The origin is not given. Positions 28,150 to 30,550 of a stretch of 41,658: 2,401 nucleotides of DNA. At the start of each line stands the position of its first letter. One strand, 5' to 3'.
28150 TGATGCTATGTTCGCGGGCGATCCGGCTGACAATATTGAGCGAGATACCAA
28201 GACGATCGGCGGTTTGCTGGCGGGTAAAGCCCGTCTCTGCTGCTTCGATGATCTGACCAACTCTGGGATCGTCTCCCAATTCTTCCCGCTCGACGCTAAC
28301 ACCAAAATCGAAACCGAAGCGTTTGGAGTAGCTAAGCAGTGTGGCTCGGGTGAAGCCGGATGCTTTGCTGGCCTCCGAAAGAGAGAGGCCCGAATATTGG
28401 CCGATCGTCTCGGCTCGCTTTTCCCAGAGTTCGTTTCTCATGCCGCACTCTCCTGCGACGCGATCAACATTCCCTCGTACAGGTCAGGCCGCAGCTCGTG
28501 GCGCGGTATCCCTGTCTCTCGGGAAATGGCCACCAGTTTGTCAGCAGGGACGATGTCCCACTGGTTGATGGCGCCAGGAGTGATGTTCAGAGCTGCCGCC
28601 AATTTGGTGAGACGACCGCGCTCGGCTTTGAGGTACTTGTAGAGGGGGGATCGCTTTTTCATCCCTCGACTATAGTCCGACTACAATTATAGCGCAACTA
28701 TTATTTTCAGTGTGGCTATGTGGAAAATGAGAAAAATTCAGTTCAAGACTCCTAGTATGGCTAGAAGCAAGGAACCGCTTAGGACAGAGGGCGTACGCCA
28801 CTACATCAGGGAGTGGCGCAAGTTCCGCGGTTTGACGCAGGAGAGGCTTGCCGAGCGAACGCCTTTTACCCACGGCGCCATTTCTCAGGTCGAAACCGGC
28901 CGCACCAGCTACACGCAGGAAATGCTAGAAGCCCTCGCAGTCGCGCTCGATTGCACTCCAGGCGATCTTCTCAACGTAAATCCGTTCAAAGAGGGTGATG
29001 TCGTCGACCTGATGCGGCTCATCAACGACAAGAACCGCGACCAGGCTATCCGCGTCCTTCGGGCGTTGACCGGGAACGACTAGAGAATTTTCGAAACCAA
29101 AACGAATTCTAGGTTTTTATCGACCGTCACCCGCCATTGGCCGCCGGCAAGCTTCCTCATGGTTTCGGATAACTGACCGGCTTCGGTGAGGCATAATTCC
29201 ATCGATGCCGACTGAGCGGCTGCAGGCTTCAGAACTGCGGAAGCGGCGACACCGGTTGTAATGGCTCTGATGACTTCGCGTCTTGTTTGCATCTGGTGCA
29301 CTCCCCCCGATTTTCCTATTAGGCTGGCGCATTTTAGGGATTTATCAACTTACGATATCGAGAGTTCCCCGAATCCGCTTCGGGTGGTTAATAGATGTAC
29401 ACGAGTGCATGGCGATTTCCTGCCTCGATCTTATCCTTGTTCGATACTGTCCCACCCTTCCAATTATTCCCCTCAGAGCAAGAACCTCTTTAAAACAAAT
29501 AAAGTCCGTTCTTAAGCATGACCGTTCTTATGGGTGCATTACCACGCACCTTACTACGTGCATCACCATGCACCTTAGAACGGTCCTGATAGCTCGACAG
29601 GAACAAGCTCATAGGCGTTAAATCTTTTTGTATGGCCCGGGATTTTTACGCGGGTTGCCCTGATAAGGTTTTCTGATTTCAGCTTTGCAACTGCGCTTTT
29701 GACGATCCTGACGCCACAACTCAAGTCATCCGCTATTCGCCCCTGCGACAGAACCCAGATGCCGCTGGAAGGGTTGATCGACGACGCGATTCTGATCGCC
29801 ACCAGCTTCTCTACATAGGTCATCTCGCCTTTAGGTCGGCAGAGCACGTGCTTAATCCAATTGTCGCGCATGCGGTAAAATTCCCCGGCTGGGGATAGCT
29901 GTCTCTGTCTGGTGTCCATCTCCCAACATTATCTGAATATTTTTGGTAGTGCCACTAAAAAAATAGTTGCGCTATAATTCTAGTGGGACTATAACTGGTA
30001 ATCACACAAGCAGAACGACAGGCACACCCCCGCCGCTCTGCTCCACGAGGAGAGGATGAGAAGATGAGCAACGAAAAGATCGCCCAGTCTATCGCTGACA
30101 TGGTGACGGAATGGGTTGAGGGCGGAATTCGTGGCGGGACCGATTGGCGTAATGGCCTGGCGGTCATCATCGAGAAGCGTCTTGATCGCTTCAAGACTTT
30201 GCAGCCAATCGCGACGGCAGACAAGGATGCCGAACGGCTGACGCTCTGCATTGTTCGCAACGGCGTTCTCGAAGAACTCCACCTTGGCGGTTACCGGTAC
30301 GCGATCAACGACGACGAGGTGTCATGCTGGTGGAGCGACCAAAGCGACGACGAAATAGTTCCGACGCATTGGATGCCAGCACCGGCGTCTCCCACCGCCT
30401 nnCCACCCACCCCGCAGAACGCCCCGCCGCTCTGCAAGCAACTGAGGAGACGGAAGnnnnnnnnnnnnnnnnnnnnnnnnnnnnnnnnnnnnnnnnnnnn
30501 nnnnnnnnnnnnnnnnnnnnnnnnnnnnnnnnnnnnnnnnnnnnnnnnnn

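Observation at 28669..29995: A 37-bp promoter-operator module occurs twice in inverted orientation and brackets a 1.25-kb immunity island (OL/OR-like logic with its own operator motif)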

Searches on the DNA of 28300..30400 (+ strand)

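Call 9: search_dna_similar(query=window:28300-30400:+, collection=phages, mode=distant)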
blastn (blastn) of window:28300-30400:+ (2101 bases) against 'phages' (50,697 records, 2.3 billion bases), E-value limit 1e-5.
Records with a match: 1; places in all: 1; records where one place covers at least 80% of the query: 0.
Best place of each record, by identity: 60-80% 1.
By first word of the organism name: Rhizobium 1.
By host as written in the record: Rhizobium phaseoli I1_23 1.
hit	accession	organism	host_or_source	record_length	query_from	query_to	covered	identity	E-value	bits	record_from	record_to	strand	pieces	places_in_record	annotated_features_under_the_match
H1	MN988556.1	Rhizobium phage RHph_I1_23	Rhizobium phaseoli I1_23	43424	504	1188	33%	70.1%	3e-74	287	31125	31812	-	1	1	HTH-type transcriptional regulator protein | hypothetical protein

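Call 10: get_annotated_region(hit=H1, flank=3000)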
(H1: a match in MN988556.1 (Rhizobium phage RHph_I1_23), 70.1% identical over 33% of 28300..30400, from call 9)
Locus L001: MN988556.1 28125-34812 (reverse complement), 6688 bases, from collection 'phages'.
description: Rhizobium phage RHph_I1_23, complete genome.
organism: Rhizobium phage RHph_I1_23 (NCBI taxid 2509727)
taxonomy: Viruses; Duplodnaviria; Heunggongvirae; Uroviricota; Caudoviricetes
host: Rhizobium phaseoli I1_23; source: agricultural lands; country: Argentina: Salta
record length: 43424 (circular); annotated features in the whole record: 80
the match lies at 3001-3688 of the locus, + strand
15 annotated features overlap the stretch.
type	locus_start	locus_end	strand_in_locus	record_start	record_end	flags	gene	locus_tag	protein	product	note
CDS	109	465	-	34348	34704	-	-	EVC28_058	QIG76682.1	hypothetical protein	-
CDS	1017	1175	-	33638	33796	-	-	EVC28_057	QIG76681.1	hypothetical protein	-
CDS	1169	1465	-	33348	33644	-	-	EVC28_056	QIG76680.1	hypothetical protein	-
CDS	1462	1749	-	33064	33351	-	-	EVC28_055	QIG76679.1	hypothetical protein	-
CDS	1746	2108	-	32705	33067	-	-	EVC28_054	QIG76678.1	hypothetical protein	-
CDS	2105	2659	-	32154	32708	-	-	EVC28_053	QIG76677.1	hypothetical protein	-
CDS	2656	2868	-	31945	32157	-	-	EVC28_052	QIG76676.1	cro-like repressor protein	GO_function: GO:0003677 - DNA binding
CDS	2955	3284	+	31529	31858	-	-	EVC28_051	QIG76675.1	HTH-type transcriptional regulator protein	GO_function: GO:0003677 - DNA binding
CDS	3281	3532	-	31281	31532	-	-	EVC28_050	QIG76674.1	hypothetical protein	-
CDS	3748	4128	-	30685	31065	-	-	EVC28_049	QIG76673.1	hypothetical protein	-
CDS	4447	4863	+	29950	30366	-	-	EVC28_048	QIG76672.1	hypothetical protein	-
CDS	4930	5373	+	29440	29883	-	-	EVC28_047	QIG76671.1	hypothetical protein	-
CDS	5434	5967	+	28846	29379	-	-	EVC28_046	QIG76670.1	hypothetical protein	-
CDS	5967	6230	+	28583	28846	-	-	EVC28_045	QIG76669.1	hypothetical protein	-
CDS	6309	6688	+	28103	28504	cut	-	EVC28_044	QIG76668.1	hypothetical protein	-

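Call 38: search_rna_families(source=window, start=28300, end=30400, threshold=evalue, max_evalue=5)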
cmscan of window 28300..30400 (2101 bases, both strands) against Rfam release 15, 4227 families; matches with E-value up to 5: 0.
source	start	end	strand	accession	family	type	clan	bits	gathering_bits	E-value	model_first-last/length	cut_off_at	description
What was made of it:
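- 29447..29484 (.): Conserved non-coding block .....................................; function unknown. No Rfam match (call 38).
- Tried and rejected: None (call 38).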

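Call 98: search_rna_families(source=L189, start=2900, end=3800, threshold=evalue, max_evalue=1)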
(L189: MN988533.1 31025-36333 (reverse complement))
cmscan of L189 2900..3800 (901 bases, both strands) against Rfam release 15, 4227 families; matches with E-value up to 1: 1.
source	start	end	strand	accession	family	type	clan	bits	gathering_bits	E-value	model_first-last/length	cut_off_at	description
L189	3545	3636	+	RF02236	asX2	Gene; sRNA;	-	19.4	70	0.4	1-87/87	no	Xanthomonas sRNA asX2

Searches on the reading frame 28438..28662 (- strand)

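Call 11: search_protein_families(library=pfam, proteins=[window:28438-28662:-], max_evalue=0.1)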
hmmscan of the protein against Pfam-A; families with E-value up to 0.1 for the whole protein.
window:28438-28662:- (74 aa): 5 families
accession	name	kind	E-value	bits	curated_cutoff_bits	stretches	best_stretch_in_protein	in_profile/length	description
PF15943.11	YdaS_toxin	-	1e-08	35.3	30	1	16-63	9-62/65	Bacterial toxin YdaS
PF14549.12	P22_Cro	-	6e-07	29.6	30.2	1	16-50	10-45/60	DNA-binding transcriptional regulator Cro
PF07022.19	Phage_CI_repr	-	0.067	14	22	0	20-57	17-57/65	Bacteriophage CI repressor helix-turn-helix domain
PF01381.28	HTH_3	-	0.077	13.5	23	0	17-35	11-29/55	Helix-turn-helix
PF12651.13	RHH_3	-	0.082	13.3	21.6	0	40-55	14-29/44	Ribbon-helix-helix domain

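Call 31: search_protein_families(library=phrogs, proteins=[window:28438-28662:-], max_evalue=0.01)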
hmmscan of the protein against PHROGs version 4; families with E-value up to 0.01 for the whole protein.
window:28438-28662:- (74 aa): 3 families
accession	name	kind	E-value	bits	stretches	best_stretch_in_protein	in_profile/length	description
phrog_35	-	transcription regulation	2.7e-12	48.1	1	2-63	73-139/181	transcriptional repressor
phrog_409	-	transcription regulation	0.00053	21.5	1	18-51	27-62/127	transcriptional regulator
phrog_25161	-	unknown function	0.01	16.9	0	4-65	5-71/163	-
